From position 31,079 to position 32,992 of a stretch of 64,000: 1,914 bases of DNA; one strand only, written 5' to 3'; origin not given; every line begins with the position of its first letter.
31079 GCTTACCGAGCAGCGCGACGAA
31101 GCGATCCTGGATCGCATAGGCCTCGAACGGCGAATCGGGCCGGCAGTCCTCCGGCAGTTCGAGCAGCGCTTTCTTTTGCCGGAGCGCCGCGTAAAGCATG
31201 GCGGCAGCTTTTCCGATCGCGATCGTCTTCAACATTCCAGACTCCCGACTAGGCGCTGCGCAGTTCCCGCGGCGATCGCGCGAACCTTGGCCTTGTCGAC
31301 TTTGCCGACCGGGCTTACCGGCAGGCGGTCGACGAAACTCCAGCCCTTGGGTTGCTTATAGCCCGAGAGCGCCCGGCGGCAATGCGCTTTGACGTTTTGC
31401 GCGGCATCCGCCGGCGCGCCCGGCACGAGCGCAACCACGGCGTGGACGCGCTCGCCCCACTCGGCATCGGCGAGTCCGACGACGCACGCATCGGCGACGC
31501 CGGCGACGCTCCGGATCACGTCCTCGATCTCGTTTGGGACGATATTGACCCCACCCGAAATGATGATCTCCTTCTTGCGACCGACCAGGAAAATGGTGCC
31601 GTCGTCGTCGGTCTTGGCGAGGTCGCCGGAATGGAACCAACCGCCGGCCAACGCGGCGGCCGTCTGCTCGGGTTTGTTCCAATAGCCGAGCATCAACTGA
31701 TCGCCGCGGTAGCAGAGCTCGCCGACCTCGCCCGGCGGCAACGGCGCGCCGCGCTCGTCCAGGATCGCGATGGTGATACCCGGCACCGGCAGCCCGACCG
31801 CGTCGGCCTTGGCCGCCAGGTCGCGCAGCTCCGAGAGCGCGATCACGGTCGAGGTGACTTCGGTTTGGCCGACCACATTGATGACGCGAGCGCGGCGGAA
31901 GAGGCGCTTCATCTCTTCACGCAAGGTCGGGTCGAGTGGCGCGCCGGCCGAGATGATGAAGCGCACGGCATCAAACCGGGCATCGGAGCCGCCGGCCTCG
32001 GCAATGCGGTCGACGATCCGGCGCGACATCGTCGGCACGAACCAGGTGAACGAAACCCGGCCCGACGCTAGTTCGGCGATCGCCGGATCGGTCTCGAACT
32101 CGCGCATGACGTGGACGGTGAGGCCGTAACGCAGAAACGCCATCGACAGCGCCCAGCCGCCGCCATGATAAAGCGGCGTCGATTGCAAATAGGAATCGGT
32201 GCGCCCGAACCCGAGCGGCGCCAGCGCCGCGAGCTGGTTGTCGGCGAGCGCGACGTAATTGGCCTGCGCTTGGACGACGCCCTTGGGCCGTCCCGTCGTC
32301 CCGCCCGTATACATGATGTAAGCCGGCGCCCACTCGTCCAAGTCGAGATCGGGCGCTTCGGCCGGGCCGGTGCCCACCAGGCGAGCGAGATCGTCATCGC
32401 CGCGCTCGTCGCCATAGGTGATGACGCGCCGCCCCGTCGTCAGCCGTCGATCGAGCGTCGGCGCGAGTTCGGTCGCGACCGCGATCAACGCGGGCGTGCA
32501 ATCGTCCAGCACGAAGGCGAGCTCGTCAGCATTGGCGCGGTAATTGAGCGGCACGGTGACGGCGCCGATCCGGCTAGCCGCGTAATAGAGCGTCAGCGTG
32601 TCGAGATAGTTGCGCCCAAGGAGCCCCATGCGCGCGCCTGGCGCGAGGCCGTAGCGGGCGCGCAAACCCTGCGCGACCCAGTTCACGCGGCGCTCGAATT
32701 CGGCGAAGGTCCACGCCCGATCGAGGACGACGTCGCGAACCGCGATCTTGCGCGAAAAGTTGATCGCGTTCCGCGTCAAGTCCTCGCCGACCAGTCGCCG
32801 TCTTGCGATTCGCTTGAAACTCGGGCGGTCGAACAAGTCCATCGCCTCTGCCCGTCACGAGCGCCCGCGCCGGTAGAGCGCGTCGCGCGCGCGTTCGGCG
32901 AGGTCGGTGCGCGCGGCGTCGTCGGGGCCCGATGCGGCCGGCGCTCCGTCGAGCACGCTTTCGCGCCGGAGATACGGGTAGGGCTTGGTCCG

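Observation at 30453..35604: Compact five-gene CoA operon: stand-alone PaaA-like di-iron oxygenase, racemase-like protein, C-N hydrolase, acyl-CoA ligase, MhpD-like hydratase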

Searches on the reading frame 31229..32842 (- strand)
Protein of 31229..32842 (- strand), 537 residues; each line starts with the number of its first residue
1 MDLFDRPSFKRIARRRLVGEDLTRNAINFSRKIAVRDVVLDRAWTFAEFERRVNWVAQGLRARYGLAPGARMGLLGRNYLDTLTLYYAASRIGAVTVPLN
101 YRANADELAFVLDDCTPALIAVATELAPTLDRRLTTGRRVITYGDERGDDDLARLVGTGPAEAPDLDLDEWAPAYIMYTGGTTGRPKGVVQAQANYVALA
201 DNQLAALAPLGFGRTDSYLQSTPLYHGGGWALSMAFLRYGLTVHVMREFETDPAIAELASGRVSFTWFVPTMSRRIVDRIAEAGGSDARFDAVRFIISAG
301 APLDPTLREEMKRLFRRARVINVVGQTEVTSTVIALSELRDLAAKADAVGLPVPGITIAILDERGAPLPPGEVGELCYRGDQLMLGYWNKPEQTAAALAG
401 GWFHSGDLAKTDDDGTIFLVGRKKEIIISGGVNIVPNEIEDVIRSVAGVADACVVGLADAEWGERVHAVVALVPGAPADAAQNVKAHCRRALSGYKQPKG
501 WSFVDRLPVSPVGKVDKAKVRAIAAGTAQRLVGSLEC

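Call 3: search_protein_families(library=pfam, proteins=[window:31229-32842:-], max_evalue=0.01)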
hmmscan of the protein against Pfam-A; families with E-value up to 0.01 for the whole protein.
window:31229-32842:- (537 aa): 2 families
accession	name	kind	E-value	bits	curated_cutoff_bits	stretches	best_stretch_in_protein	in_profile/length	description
PF00501.34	AMP-binding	-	6.4e-77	259.4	29.9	1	24-388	3-384/384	AMP-binding enzyme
PF13193.12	AMP-binding_C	-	9.4e-16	58.9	24.5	1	438-514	1-76/76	AMP-binding enzyme C-terminal domain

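Call 4: search_protein_families(library=ncbifam, proteins=[window:31229-32842:-], max_evalue=0.01)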
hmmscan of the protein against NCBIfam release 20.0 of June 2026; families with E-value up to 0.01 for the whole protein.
window:31229-32842:- (537 aa): 109 families (the best 25 are shown)
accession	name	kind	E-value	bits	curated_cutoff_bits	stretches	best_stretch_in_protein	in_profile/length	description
NF004837.0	PRK06187.1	subfamily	9e-114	380.6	476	1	40-527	30-525/531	long-chain-fatty-acid--CoA ligase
NF006182.0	PRK08316.1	subfamily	5.7e-95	318.7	663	1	12-525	7-518/523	fatty acyl-CoA synthetase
NF052269.1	Staph_lig_FadD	equivalog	1.4e-88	297.4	650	1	30-526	14-495/499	long-chain-fatty-acid--CoA ligase FadD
NF004797.0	PRK06145.1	equivalog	3.9e-88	296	850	1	41-522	25-493/499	acyl-CoA synthetase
NF005307.0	PRK06839.1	equivalog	1.3e-84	284.7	748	1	38-521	22-490/496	o-succinylbenzoate--CoA ligase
NF052580.1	Str24CoAsynCasG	equivalog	8.8e-83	278.5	750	1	35-521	55-547/548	steroid-24-oyl-CoA synthetase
NF005857.1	PRK07786.1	exception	1.8e-82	277.5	733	1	12-522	5-510/513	fatty-acid--CoA ligase FadD5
NF005676.0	PRK07470.1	equivalog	2.5e-80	270.6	774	1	21-522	25-527/544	acyl-CoA synthetase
NF006572.0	PRK09088.1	equivalog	2.9e-80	270.3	696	1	30-525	15-488/491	acyl-CoA synthetase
NF009071.0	PRK12406.1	subfamily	3.2e-77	260.1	701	2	171-522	153-500/510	acyl-CoA synthetase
NF005702.0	PRK07514.1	subfamily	5.8e-77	259.2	558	1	39-522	25-498/506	malonyl-CoA synthase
NF002966.0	PRK03640.1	equivalog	1.9e-75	254.3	556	1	32-522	18-478/483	o-succinylbenzoate--CoA ligase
NF009233.0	PRK12583.1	subfamily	7.2e-72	242.5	832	2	168-525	198-551/558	fatty acid CoA ligase family protein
TIGR01923.1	menE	equivalog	8e-72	242.5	330.15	1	45-520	1-442/442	o-succinylbenzoate--CoA ligase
NF005863.0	PRK07798.1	subfamily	5.9e-70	236.3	543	1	38-528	24-535/540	acyl-CoA synthetase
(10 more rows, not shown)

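Call 29: search_solved_structures(query=window:31229-32842:-, max_evalue=1e-40)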
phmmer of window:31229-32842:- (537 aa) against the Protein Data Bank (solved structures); distinct sequences matched with E-value up to 1e-40: 34.
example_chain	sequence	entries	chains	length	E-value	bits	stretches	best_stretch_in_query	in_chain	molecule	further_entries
8r2q_A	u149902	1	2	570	7.4e-70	239.1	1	13-522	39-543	Probable fatty-acid-CoA ligase FadD5 (Fatty-acid-CoA synthetase) (Fatty-acid-CoA synthase)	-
8wev_A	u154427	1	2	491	9e-64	219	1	42-521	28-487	Feruloyl-CoA Synthetase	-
8weu_A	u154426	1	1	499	9.8e-64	218.9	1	42-521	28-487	Fatty-acyl-CoA synthase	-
3r44_A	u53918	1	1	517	9e-61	209.1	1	35-523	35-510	fatty acyl CoA synthetase FADD13 (FATTY-ACYL-CoA SYNTHETASE)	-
8r2r_A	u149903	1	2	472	2.6e-57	197.7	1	13-445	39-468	Probable fatty-acid-CoA ligase FadD5 (Fatty-acid-CoA synthetase) (Fatty-acid-CoA synthase)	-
3ivr_A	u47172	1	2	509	8e-57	196.1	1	44-522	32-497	Putative long-chain-fatty-acid CoA ligase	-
8ivi_A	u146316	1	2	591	1.7e-53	185.1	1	49-531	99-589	Medium/long-chain-fatty-acid--CoA ligase FadD8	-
3cw8_X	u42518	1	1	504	3.1e-51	177.6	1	43-517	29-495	4-chlorobenzoyl CoA ligase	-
4fuq_A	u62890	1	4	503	4e-51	177.3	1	31-521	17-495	Malonyl CoA synthetase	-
3dlp_X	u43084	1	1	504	8e-51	176.3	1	43-517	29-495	4-Chlorobenzoate CoA Ligase/Synthetase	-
1t5d_X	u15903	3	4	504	8e-51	176.3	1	43-517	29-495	4-chlorobenzoyl CoA ligase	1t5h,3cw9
4gxq_A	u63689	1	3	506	1.6e-50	175.3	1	31-521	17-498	Malonyl CoA synthetase, Benzoate-CoA ligase Chimeric protein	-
2qvz_X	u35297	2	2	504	2.4e-50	174.7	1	43-517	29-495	4-Chlorobenzoate CoA Ligase/Synthetase | 4-Chlorobenzoate CoA Ligase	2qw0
4fut_A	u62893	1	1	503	3.3e-50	174.3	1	31-521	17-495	Malonyl CoA synthetase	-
2qvx_X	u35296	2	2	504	5.9e-50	173.4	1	43-517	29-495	4-Chlorobenzoate CoA Ligase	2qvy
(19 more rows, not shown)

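Call 77: search_protein_families(library=padloc, proteins=[window:31229-32842:-], max_evalue=0.001)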
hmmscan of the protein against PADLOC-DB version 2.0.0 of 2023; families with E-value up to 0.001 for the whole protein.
window:31229-32842:- (537 aa): 0 families
